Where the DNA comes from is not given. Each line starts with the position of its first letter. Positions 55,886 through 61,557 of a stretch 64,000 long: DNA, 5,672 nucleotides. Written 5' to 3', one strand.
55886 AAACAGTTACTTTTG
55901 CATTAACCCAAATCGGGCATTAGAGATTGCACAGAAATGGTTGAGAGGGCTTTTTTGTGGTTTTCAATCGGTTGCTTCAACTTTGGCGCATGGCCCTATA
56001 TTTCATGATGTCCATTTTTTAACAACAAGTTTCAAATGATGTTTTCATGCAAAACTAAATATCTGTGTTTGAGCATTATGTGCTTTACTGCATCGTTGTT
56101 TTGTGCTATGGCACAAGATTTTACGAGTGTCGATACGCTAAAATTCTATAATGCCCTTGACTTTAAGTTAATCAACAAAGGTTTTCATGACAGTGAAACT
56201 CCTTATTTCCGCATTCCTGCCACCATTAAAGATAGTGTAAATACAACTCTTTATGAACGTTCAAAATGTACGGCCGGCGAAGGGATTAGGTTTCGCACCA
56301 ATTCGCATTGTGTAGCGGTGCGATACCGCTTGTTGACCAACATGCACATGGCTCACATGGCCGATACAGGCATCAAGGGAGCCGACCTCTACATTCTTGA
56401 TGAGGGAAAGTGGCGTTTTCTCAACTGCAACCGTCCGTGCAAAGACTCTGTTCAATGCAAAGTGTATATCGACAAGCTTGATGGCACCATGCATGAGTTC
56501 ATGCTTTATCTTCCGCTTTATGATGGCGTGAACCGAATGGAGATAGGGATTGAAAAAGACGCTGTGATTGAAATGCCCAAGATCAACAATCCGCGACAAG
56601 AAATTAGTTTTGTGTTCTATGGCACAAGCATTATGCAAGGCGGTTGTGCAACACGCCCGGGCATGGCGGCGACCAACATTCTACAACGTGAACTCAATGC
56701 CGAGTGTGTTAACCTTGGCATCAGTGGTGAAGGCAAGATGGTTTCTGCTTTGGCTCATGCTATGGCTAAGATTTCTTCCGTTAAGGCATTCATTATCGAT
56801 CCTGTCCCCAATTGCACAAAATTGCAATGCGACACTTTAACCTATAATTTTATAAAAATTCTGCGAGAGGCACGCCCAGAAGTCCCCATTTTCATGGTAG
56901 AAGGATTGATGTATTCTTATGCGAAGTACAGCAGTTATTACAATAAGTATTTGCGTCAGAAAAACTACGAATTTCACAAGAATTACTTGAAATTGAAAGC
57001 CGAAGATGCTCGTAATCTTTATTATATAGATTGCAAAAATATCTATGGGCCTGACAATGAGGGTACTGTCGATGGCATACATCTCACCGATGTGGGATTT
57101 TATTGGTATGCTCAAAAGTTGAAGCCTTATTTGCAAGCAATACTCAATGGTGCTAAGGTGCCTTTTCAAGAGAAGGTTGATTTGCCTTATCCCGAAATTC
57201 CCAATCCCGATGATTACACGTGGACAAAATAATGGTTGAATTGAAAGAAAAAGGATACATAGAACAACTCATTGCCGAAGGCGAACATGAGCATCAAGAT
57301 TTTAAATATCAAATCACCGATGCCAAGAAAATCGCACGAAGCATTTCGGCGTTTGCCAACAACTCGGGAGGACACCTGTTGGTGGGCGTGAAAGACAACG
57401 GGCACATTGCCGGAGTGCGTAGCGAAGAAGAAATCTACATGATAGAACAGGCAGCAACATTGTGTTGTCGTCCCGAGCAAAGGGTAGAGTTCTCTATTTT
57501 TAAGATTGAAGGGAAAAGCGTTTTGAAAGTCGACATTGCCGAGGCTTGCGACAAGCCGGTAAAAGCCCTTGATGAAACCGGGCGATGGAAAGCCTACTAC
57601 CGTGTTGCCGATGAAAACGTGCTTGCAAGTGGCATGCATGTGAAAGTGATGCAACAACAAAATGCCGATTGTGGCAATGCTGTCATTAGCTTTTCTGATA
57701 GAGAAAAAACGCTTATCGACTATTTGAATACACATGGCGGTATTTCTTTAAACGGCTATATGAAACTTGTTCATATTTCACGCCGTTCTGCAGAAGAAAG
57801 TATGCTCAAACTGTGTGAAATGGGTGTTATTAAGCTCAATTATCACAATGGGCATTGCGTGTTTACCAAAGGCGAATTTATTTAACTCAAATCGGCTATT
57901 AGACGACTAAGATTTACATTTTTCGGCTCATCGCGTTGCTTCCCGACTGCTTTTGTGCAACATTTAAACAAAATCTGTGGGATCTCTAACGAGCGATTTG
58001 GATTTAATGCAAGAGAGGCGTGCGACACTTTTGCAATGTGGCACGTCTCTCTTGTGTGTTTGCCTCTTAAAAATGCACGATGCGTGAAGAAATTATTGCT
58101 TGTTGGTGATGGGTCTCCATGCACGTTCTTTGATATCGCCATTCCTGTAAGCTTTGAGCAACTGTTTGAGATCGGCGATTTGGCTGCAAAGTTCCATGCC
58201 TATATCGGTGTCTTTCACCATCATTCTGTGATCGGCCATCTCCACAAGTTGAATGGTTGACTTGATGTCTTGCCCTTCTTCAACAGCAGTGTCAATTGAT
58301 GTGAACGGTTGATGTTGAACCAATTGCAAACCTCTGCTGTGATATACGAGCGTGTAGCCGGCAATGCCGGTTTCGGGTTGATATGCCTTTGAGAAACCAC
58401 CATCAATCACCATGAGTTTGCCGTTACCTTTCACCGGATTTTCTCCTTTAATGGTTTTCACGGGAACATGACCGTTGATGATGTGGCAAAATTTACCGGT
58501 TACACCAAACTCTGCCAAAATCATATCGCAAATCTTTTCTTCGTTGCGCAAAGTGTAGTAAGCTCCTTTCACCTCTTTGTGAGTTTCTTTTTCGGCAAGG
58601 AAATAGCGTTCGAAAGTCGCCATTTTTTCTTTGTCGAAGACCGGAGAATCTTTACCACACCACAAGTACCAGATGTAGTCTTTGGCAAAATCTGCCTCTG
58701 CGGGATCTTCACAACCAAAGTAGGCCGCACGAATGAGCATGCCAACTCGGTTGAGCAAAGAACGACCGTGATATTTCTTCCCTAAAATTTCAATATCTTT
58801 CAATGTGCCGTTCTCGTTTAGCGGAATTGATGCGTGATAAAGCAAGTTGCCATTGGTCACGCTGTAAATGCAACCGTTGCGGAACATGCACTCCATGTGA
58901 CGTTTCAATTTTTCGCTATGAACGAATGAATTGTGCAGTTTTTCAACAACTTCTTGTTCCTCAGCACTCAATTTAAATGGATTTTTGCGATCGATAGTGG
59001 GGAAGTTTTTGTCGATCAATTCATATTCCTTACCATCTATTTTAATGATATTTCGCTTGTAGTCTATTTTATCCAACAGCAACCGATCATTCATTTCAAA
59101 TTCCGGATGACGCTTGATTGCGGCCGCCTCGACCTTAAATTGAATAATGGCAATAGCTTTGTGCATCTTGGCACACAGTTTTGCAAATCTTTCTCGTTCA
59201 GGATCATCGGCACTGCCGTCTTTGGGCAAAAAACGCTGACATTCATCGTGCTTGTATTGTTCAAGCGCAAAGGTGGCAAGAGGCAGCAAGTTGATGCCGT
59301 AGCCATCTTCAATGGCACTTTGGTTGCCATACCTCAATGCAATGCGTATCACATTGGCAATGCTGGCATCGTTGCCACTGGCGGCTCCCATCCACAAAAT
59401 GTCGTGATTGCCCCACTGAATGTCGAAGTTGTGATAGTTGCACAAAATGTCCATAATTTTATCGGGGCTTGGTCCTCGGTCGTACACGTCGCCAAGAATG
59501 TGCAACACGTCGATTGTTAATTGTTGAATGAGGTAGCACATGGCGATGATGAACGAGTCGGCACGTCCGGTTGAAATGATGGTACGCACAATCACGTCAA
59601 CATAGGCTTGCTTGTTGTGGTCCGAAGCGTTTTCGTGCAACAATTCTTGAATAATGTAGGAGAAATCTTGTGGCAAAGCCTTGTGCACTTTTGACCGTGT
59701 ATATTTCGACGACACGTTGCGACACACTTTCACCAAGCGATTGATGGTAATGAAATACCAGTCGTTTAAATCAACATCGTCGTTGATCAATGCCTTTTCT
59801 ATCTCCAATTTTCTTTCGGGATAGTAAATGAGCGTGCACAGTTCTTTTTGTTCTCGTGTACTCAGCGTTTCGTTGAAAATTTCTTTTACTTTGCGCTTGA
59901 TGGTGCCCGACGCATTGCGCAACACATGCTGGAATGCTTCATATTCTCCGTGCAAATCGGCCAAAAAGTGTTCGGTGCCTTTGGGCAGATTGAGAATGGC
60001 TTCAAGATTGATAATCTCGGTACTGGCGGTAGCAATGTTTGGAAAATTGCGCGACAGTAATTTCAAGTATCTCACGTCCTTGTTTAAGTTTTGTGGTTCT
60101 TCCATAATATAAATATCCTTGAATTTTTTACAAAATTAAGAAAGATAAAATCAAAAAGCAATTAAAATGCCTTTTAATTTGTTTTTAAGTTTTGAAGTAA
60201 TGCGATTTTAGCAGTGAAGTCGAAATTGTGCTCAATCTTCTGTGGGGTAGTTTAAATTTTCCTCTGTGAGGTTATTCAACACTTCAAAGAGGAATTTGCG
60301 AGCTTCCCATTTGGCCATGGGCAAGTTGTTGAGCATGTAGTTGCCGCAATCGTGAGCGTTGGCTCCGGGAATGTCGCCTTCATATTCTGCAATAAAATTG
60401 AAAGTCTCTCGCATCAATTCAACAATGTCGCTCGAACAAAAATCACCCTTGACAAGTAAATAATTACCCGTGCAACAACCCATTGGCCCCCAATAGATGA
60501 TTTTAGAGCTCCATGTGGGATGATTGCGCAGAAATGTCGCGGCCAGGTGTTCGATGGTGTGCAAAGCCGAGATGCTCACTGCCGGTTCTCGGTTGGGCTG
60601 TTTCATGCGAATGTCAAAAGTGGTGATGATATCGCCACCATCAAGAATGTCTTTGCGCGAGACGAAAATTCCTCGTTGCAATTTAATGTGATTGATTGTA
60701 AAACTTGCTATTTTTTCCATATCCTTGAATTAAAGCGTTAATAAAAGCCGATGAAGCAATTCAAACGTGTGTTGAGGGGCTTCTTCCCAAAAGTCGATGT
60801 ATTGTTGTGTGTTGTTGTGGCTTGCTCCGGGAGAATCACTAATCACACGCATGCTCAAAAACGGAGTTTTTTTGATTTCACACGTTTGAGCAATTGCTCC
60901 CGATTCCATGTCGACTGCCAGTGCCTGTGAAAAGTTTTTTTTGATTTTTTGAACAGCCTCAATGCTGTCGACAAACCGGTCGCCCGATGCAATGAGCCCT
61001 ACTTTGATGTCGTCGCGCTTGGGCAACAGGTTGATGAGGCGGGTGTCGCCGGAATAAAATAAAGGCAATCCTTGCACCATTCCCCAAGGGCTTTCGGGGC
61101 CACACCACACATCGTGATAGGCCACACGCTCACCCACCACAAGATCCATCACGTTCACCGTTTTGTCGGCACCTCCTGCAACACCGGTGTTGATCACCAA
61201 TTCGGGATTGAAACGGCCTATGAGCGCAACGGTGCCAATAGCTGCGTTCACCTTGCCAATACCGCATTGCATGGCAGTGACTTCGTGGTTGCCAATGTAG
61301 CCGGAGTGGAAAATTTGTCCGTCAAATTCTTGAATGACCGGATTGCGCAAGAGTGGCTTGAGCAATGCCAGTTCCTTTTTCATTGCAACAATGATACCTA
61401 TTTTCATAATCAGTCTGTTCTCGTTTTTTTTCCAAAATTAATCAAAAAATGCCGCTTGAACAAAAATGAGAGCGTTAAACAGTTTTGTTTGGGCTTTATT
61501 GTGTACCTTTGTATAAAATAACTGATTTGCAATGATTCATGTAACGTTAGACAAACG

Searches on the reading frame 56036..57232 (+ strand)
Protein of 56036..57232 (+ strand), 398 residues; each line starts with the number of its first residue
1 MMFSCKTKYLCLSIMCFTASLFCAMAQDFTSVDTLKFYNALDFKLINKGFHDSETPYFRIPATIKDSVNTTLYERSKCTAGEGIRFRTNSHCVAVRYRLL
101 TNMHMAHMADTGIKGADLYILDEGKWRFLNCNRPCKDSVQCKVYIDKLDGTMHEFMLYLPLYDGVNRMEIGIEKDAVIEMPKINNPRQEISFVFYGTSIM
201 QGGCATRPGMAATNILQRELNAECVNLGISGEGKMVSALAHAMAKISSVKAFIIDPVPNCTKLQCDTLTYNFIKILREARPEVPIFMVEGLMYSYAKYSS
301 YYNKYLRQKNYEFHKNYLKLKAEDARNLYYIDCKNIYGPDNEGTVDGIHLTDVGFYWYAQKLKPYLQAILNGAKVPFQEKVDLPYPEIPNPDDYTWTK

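Call 12: search_protein_families(library=pfam, proteins=[window:56036-57232:+])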
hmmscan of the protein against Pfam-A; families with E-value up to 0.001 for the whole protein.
window:56036-57232:+ (398 aa): 3 families
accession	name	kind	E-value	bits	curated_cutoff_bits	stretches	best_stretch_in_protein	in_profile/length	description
PF14606.12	Lipase_GDSL_3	-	8.8e-48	163.4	27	1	192-366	4-177/178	GDSL-like Lipase/Acylhydrolase family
PF14607.12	GxDLY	-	6.6e-42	143.2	27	1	35-178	1-146/146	N-terminus of Esterase_SGNH_hydro-type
PF13472.12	Lipase_GDSL_2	-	8e-06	26.9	32.9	1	194-354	1-175/178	GDSL-like Lipase/Acylhydrolase family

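Call 32: find_homologous_proteins(query=window:56036-57232:+, max_evalue=1e-40)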
Query window:56036-57232:+ (398 aa): 3836 proteins with E <= 1e-40 among 5540 candidates; the best 120 are listed.
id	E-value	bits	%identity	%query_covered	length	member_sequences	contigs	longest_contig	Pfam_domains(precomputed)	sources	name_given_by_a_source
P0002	1.5e-277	938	100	100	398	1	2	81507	PF14606.13,PF14607.13,PF13472.13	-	-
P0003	7.7e-201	686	73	97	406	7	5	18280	PF14606.13,PF14607.13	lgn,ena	-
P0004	8.1e-190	649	72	94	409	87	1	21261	PF14606.13,PF14607.13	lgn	-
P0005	8.2e-190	649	73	91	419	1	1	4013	PF14606.13,PF14607.13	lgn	-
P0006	8.5e-190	649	72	95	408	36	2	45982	PF14606.13,PF14607.13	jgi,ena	jgi:hypothetical protein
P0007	4.0e-187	640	68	98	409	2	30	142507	PF14606.13,PF14607.13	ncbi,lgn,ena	-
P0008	1.4e-185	635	70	96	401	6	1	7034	PF14606.13,PF14607.13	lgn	-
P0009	6.0e-185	633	70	95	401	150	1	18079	PF14606.13,PF14607.13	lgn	-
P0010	2.0e-184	631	69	97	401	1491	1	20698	PF14606.13,PF14607.13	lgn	-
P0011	1.5e-182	625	69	96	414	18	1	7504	PF14606.13,PF14607.13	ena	-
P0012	2.4e-182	625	70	95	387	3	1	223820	PF14606.13,PF14607.13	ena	-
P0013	2.4e-182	625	68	94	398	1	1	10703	PF14606.13,PF14607.13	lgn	-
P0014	6.7e-181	620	68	96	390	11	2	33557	PF14606.13,PF14607.13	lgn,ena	-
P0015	5.3e-179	614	70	91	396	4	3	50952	PF14606.13,PF14607.13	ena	-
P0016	4.4e-178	611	68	95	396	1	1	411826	PF14606.13,PF14607.13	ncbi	-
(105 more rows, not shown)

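Call 33: find_encoding_contigs(protein=P0002, flank=10000, max_places=10)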
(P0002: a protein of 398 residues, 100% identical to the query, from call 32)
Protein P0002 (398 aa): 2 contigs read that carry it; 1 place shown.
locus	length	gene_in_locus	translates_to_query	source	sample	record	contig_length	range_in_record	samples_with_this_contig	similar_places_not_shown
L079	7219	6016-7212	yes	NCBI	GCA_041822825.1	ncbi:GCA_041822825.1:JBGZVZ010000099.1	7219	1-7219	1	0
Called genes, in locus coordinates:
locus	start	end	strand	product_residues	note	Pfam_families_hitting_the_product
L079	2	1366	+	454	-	?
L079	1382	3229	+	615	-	PF00270:DEAD, PF04851:ResIII (weak), PF00271:Helicase_C, PF16124:RecQ_Zn_bind, PF09382:RQC, PF00570:HRDC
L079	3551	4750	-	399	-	PF03051:Peptidase_C1_2 (weak), PF00112:Peptidase_C1 (weak), PF03051:Peptidase_C1_2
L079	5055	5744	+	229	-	PF13441:Gly-zipper_YMGG, PF13488:Gly-zipper_Omp, PF00691:OmpA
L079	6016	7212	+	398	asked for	PF14607:GxDLY, PF13472:Lipase_GDSL_2 (faint), PF14606:Lipase_GDSL_3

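Call 34: find_encoding_contigs(protein=P0003, flank=8000, max_places=3)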
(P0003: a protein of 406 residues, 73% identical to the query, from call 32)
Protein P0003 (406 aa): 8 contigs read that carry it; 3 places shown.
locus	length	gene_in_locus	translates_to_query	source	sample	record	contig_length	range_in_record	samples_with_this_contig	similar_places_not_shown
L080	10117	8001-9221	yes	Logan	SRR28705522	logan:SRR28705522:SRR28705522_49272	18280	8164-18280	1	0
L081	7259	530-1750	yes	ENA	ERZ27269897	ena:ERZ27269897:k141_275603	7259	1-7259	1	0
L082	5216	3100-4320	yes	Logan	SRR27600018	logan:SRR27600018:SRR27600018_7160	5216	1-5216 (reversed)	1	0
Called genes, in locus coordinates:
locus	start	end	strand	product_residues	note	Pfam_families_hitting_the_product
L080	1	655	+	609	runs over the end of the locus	PF00149:Metallophos, PF12850:Metallophos_2 (weak), PF13570:Beta-prop_ACSF4 (weak), PF01011:PQQ (faint), PF13570:Beta-prop_ACSF4, PF13360:PQQ_2 (weak)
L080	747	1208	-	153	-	PF01479:S4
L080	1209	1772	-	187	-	PF01195:Pept_tRNA_hydro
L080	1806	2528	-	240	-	PF01386:Ribosomal_L25p, PF14693:Ribosomal_TL5_C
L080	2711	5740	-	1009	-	PF12705:PDDEXK_1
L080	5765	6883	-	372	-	PF13177:DNA_pol3_delta2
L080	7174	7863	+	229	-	PF13441:Gly-zipper_YMGG, PF13488:Gly-zipper_Omp (weak), PF00691:OmpA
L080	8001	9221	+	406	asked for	PF14607:GxDLY, PF14606:Lipase_GDSL_3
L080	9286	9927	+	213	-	PF04326:SLFN_AlbA_2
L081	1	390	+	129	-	?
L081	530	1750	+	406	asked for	PF14607:GxDLY, PF14606:Lipase_GDSL_3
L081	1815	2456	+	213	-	PF04326:SLFN_AlbA_2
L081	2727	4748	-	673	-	PF06874:FBPase_2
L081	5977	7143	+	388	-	PF00165:HTH_AraC (faint), PF12833:HTH_18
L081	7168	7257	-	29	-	?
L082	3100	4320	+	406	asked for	PF14607:GxDLY, PF14606:Lipase_GDSL_3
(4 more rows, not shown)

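Call 35: find_encoding_contigs(protein=P0007, flank=8000, max_places=3)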
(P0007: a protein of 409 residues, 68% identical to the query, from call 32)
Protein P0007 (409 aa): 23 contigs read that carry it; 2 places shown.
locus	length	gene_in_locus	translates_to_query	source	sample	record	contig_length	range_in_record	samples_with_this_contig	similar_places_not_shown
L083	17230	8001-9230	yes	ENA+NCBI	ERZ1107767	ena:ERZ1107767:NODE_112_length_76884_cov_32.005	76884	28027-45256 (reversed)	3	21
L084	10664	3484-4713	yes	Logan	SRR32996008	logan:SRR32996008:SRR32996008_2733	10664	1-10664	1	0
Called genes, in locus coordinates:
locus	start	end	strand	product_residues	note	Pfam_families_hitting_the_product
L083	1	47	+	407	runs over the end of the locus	PF07719:TPR_2 (faint), PF14559:TPR_19 (faint)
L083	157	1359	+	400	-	PF03051:Peptidase_C1_2, PF00112:Peptidase_C1 (weak), PF03051:Peptidase_C1_2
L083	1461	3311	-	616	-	PF00270:DEAD, PF00271:Helicase_C, PF16124:RecQ_Zn_bind, PF09382:RQC, PF00570:HRDC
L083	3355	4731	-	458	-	PF13727:CoA_binding_3, PF02397:Bac_transf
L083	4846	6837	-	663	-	PF03993:DUF349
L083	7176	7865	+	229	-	PF13441:Gly-zipper_YMGG, PF13488:Gly-zipper_Omp (weak), PF00691:OmpA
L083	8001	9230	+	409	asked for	PF14607:GxDLY, PF14606:Lipase_GDSL_3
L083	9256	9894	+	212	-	PF04326:SLFN_AlbA_2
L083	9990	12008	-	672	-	PF06874:FBPase_2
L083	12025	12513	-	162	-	PF02664:LuxS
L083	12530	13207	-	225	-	PF01048:PNP_UDP_1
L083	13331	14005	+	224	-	PF03483:B3_4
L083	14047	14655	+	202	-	PF01300:Sua5_yciO_yrdC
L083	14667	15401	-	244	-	-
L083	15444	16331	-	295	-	PF01510:Amidase_2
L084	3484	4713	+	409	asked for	PF14607:GxDLY, PF14606:Lipase_GDSL_3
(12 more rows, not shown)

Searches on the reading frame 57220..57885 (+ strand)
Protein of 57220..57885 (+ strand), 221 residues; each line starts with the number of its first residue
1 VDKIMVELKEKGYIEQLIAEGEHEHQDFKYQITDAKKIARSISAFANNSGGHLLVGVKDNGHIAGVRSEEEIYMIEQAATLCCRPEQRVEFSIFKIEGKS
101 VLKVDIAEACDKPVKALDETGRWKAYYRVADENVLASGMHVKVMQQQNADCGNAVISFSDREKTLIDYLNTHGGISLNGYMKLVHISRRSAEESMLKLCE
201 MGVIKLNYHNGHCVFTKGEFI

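Call 100: search_protein_families(library=pfam, proteins=[window:57220-57885:+], max_evalue=0.00001)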
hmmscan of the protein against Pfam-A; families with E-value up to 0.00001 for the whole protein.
window:57220-57885:+ (221 aa): 1 family
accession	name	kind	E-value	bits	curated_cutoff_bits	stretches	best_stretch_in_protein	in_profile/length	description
PF04326.19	SLFN_AlbA_2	-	1.8e-20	74.1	25.3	1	22-135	1-116/118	Schlafen, AlbA_2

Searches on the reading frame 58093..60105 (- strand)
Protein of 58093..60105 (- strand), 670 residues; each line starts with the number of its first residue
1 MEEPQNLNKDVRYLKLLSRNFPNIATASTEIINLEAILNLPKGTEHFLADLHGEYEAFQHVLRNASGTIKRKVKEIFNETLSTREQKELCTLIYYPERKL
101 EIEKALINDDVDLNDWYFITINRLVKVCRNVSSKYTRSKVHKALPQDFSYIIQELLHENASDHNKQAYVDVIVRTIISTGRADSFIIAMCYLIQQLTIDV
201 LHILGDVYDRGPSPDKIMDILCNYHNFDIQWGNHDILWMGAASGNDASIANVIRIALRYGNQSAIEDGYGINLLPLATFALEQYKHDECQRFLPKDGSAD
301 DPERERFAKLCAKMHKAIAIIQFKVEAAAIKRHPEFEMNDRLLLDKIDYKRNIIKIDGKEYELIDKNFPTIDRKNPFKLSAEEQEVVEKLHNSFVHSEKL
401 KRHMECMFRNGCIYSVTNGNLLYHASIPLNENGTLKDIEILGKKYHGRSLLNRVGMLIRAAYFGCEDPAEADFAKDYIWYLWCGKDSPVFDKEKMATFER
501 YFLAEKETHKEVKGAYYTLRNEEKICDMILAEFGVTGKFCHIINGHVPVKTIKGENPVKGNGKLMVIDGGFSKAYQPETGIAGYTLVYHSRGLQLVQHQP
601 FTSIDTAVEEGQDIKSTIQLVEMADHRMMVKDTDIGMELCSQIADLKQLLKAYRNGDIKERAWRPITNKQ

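Call 12: search_protein_families(library=pfam, proteins=[window:58093-60105:-])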
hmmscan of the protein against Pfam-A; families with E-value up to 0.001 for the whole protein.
window:58093-60105:- (670 aa): 2 families
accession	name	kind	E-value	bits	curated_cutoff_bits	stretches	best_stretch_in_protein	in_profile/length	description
PF06874.16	FBPase_2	-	0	1015.3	27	1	12-655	1-639/639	Firmicute fructose-1,6-bisphosphatase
PF00149.33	Metallophos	-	0.00069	20.5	21.5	0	193-244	26-72/191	Calcineurin-like phosphoesterase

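Call 16: find_encoding_contigs(protein=window:58093-60105:-, flank=4000, max_places=10)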
Protein window:58093-60105:- (670 aa): 2 contigs read that carry it; 1 place shown.
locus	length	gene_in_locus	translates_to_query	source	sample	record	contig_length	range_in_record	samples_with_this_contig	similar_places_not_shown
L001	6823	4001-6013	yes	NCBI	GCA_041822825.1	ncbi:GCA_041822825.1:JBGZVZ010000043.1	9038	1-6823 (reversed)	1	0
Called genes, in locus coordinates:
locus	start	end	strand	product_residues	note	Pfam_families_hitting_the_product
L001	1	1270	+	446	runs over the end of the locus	PF04851:ResIII, PF00270:DEAD, PF00271:Helicase_C, PF03880:DbpA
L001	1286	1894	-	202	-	PF01300:Sua5_yciO_yrdC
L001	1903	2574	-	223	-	PF03483:B3_4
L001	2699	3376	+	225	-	PF01048:PNP_UDP_1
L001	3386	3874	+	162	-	PF02664:LuxS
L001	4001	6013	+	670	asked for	PF06874:FBPase_2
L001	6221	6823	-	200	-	?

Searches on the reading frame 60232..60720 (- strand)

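Call 100: search_protein_families(library=pfam, proteins=[window:60232-60720:-], max_evalue=0.00001)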
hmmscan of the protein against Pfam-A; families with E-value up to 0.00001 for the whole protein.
window:60232-60720:- (162 aa): 1 family
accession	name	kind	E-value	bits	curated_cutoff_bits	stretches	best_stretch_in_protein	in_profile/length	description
PF02664.20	LuxS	-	9.1e-59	198.1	27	1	3-152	1-153/154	S-Ribosylhomocysteinase (LuxS)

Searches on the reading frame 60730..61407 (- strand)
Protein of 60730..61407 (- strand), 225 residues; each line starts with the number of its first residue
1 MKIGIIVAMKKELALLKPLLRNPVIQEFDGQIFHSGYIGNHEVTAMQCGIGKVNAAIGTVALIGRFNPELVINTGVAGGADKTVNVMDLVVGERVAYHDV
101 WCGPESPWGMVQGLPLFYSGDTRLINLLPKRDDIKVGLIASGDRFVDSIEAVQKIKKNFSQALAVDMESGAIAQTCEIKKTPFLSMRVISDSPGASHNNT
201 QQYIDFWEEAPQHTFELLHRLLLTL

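Call 100: search_protein_families(library=pfam, proteins=[window:60730-61407:-], max_evalue=0.00001)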
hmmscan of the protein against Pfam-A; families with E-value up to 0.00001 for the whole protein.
window:60730-61407:- (225 aa): 1 family
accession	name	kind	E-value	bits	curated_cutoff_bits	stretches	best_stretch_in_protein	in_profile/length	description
PF01048.26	PNP_UDP_1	-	6e-40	137.5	25.1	1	2-222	1-232/233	Phosphorylase superfamily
